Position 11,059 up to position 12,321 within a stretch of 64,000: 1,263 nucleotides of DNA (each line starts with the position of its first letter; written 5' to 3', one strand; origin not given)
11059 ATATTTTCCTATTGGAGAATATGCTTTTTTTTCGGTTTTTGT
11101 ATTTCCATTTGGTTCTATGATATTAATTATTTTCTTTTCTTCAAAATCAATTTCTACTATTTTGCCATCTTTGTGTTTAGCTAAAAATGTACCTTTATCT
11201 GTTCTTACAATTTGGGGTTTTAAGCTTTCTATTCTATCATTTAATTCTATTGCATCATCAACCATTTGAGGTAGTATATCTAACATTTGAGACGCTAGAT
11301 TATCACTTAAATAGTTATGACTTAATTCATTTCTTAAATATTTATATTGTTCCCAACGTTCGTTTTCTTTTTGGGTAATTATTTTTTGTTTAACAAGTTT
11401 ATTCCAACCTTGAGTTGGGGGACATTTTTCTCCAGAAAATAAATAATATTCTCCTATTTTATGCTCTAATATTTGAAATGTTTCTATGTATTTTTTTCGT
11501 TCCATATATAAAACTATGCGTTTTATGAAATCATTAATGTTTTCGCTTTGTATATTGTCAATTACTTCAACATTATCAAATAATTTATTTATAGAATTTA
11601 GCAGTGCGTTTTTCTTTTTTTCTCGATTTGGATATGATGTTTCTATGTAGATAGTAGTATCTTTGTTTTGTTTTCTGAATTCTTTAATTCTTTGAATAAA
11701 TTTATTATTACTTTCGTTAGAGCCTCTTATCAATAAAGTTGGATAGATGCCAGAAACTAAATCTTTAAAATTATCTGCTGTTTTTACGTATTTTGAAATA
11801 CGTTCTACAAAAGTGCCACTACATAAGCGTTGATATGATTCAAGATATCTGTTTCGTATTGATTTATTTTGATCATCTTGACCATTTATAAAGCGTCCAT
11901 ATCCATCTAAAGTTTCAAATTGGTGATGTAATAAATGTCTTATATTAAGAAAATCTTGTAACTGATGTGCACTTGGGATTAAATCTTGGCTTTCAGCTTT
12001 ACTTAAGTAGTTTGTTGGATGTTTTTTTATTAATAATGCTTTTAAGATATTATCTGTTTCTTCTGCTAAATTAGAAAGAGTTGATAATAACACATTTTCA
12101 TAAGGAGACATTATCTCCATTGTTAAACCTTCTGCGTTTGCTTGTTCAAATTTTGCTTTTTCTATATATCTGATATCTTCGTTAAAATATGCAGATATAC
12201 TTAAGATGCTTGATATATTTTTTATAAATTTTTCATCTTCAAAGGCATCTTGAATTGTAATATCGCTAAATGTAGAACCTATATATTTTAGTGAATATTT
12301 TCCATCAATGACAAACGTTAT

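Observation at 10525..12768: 747-aa single-chain protein with two HEPN-type Rx4H motifs and no CRISPR or MNT partner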

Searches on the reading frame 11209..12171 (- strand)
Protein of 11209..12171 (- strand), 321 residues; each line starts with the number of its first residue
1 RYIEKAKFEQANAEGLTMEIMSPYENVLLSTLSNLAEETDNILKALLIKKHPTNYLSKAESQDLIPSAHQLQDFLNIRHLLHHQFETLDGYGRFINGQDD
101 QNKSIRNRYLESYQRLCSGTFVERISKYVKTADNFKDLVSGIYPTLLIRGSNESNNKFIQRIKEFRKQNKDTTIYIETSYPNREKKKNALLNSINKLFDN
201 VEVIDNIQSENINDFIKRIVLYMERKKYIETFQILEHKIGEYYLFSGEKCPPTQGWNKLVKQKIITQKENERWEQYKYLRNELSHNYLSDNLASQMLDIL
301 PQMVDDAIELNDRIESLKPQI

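Call 50: predict_structure(alignment_id=A5)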
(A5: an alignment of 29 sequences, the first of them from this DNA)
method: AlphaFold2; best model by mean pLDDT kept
length: 321 residues; sequences in the alignment: 29
mean_pLDDT: 88.2   pTM: 0.79
mean pLDDT of the five models: 88.2, 88.0, 87.6, 87.6, 87.2
residues with pLDDT >= 90: 202; 70-90: 95; 50-70: 13; < 50: 11
segments of 3 or more residues with pLDDT < 50: 86-96
pLDDT, mean of each block of 10 residues (from residue 1): 86 92 89 92 95 96 95 91 56 53 82 91 91 90 91 93 93 91 81 91 78 85 92 90 87 88 96 95 90 96 97 92 70
secondary structure, 60 per line:
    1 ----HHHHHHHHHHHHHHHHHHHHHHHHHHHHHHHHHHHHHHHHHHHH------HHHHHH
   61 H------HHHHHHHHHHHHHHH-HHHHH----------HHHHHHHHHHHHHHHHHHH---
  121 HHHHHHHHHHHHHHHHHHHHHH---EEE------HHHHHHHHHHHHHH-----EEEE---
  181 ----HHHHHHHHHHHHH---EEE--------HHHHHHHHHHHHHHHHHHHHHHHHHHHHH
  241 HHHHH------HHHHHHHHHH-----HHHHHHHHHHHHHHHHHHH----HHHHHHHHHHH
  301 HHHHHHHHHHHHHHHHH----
elements in order: H5-48 H55-61 H68-82 H84-88 H99-117 H121-142 E146-148 H155-168 E174-177 H185-197 E201-203 H212-245 H252-261 H267-285 H290-317

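Call 52: fold_search(model_id=the predicted structure, library=pdb)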
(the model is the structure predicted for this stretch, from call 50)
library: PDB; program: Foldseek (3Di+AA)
matches with E <= 10: 136; with E <= 0.001: 0
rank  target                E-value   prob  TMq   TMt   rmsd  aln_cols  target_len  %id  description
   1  6m6u_H                4.6e-01  0.97  0.25  0.51   6.6       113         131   17  Crystal structure the toxin-antitoxin MntA-HpeT mutant-D39ED41E (released 2020-09-30)
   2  6m6u_G                1.0e+00  0.87  0.24  0.49   6.8       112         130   19  Crystal structure the toxin-antitoxin MntA-HpeT mutant-D39ED41E (released 2020-09-30)
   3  5yep_B                1.0e+00  0.84  0.24  0.49  12.3       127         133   17  Crystal structure of SO_3166-SO_3165 from Shewanella oneidensis (released 2018-03-28)
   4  9jr2_R                1.2e+00  0.10  0.16  0.15  20.4       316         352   11  Cryo-EM structure of PTH-PTH1R-Gq (upright state) (released 2024-10-16)
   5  7bxo_F                1.3e+00  0.99  0.27  0.61   2.3        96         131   14  Crystal structure of the toxin-antitoxin with AMP-PNP (released 2020-09-30)
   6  7bxo_G                1.6e+00  0.82  0.25  0.50   5.5       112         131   17  Crystal structure of the toxin-antitoxin with AMP-PNP (released 2020-09-30)
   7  7ae6_B                1.8e+00  0.85  0.26  0.50   5.8       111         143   16  Crystal structure of di-AMPylated HEPN(R102A) toxin (released 2020-12-30)
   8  9b9y_R                1.8e+00  0.06  0.15  0.11  28.8       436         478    8  Structural mechanism of CB1R binding to peripheral and biased inverse agonists (released 2024-11-20)
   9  8e20_B                1.9e+00  0.08  0.14  0.03  22.3       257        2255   12  Cryo-EM structure of the full-length human NF1 dimer (released 2023-04-26)
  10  8e20_A                1.9e+00  0.08  0.14  0.03  22.2       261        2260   12  Cryo-EM structure of the full-length human NF1 dimer (released 2023-04-26)
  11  8xdj_B                2.0e+00  0.91  0.26  0.57   3.3       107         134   17  Crystal structure of AMPylated HEPN toxin (released 2024-12-18)
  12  8rvc_A                2.0e+00  0.09  0.14  0.13  19.3       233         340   13  Crystal structure of alpha keto acid C-methyl-transferases MrsA bound to ketoarginine (released 2024-07-03)
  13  8r4z_A                2.1e+00  0.08  0.14  0.13  20.5       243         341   14  Crystal structure of alpha keto acid C-methyl-transferases MrsA native-form (released 2024-07-03)
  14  8yuf_B                2.2e+00  0.96  0.26  0.58   2.4        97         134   18  Crystal structure of HEPN (Q64A) toxin (released 2025-04-02)
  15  1wty_B                2.2e+00  0.93  0.25  0.64   2.6        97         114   18  Crystal structure of a probable nucleotidyl transferase protein from thermus thermophilus HB8 (released 2004-12-07)
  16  2hsb                  2.2e+00  0.66  0.23  0.50   4.8       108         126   10  Crystal structure of a hepn domain containing protein (af_0298) from archaeoglobus fulgidus at 1.95 A resolution (released 2006-08-15)
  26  8yuf_A                3.0e+00  0.41  0.20  0.44   9.4       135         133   16  Crystal structure of HEPN (Q64A) toxin (released 2025-04-02)
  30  7ae6_A                3.2e+00  0.47  0.25  0.46  12.0       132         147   18  Crystal structure of di-AMPylated HEPN(R102A) toxin (released 2020-12-30)
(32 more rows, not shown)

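Call 55: search_protein_families(library=pfam, alignment_id=A5, max_evalue=1)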
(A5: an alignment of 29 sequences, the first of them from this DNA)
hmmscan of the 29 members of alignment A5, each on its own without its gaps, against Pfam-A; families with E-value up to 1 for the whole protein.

A. member 1, seq(321 aa): 6 families
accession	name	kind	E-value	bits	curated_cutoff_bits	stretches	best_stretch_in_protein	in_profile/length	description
PF01934.22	HepT-like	-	8.2e-05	22.7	23.5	1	257-289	64-96/120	Ribonuclease HepT-like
PF13643.11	DUF4145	-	0.02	15.3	23.1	1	256-286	41-71/88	Domain of unknown function (DUF4145)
PF02815.25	MIR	-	0.067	13.5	25.6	1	225-276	132-182/185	MIR domain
PF06028.17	DUF915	-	0.079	12.7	22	1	138-241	7-114/255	Alpha/beta hydrolase of unknown function (DUF915)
PF08780.16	NTase_sub_bind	-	0.25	11.8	31.8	1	260-314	72-124/126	Nucleotidyltransferase substrate binding protein like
PF14287.11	DUF4368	-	0.91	10.2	25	1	196-227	17-48/67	Domain of unknown function (DUF4368)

B. families by the number of members that match (of 29 scanned): 49 families (the first 25 are shown)
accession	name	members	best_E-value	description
PF01934.22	HepT-like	24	5.6e-09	Ribonuclease HepT-like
PF08780.16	NTase_sub_bind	20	2.6e-06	Nucleotidyltransferase substrate binding protein like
PF13643.11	DUF4145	6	0.002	Domain of unknown function (DUF4145)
PF20797.2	HepT-like_2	5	0.023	HepT-like protein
PF18731.6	HEPN_Swt1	2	0.033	Swt1-like HEPN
PF25582.1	DH_Alsin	1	0.00015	Alsin, DH domain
PF16725.10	Nucleolin_bd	1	0.0038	Nucleolin binding domain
PF14478.12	DUF4430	1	0.0038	Domain of unknown function (DUF4430)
PF16418.11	CNOT1_HEAT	1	0.0045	CCR4-NOT transcription complex subunit 1 HEAT repeat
PF25413.1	Rossman_Mical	1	0.006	Mical, Rossman domain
PF14718.12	SLT_L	1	0.0085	Soluble lytic murein transglycosylase L domain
PF20217.3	DUF6577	1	0.012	Family of unknown function (DUF6577)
PF24406.1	nSTAND_NTPase4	1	0.014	Novel STAND NTPase 4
PF17681.6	GCP_N_terminal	1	0.016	Gamma tubulin complex component N-terminal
PF07041.16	DUF1327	1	0.017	Protein of unknown function (DUF1327)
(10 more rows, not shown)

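Call 56: search_solved_structures(query=A5, max_evalue=10, show_alignments=5)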
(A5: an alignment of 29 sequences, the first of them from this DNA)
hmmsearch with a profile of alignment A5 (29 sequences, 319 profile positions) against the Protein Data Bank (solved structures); distinct sequences matched with E-value up to 10: 5.
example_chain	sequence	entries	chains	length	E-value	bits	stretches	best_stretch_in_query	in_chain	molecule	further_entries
7ae9_A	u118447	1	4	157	0.001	21.3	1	221-292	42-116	HEPN toxin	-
8xdj_A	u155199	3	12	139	0.012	17.8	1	236-313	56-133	HEPN toxin | HEPN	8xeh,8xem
8yuf_A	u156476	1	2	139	0.018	17.2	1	237-313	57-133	Nucleotidyltransferase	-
1jog_A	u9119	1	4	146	0.046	15.9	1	267-314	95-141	HYPOTHETICAL PROTEIN HI0074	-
7ae6_A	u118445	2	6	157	0.058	15.6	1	222-292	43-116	HEPN toxin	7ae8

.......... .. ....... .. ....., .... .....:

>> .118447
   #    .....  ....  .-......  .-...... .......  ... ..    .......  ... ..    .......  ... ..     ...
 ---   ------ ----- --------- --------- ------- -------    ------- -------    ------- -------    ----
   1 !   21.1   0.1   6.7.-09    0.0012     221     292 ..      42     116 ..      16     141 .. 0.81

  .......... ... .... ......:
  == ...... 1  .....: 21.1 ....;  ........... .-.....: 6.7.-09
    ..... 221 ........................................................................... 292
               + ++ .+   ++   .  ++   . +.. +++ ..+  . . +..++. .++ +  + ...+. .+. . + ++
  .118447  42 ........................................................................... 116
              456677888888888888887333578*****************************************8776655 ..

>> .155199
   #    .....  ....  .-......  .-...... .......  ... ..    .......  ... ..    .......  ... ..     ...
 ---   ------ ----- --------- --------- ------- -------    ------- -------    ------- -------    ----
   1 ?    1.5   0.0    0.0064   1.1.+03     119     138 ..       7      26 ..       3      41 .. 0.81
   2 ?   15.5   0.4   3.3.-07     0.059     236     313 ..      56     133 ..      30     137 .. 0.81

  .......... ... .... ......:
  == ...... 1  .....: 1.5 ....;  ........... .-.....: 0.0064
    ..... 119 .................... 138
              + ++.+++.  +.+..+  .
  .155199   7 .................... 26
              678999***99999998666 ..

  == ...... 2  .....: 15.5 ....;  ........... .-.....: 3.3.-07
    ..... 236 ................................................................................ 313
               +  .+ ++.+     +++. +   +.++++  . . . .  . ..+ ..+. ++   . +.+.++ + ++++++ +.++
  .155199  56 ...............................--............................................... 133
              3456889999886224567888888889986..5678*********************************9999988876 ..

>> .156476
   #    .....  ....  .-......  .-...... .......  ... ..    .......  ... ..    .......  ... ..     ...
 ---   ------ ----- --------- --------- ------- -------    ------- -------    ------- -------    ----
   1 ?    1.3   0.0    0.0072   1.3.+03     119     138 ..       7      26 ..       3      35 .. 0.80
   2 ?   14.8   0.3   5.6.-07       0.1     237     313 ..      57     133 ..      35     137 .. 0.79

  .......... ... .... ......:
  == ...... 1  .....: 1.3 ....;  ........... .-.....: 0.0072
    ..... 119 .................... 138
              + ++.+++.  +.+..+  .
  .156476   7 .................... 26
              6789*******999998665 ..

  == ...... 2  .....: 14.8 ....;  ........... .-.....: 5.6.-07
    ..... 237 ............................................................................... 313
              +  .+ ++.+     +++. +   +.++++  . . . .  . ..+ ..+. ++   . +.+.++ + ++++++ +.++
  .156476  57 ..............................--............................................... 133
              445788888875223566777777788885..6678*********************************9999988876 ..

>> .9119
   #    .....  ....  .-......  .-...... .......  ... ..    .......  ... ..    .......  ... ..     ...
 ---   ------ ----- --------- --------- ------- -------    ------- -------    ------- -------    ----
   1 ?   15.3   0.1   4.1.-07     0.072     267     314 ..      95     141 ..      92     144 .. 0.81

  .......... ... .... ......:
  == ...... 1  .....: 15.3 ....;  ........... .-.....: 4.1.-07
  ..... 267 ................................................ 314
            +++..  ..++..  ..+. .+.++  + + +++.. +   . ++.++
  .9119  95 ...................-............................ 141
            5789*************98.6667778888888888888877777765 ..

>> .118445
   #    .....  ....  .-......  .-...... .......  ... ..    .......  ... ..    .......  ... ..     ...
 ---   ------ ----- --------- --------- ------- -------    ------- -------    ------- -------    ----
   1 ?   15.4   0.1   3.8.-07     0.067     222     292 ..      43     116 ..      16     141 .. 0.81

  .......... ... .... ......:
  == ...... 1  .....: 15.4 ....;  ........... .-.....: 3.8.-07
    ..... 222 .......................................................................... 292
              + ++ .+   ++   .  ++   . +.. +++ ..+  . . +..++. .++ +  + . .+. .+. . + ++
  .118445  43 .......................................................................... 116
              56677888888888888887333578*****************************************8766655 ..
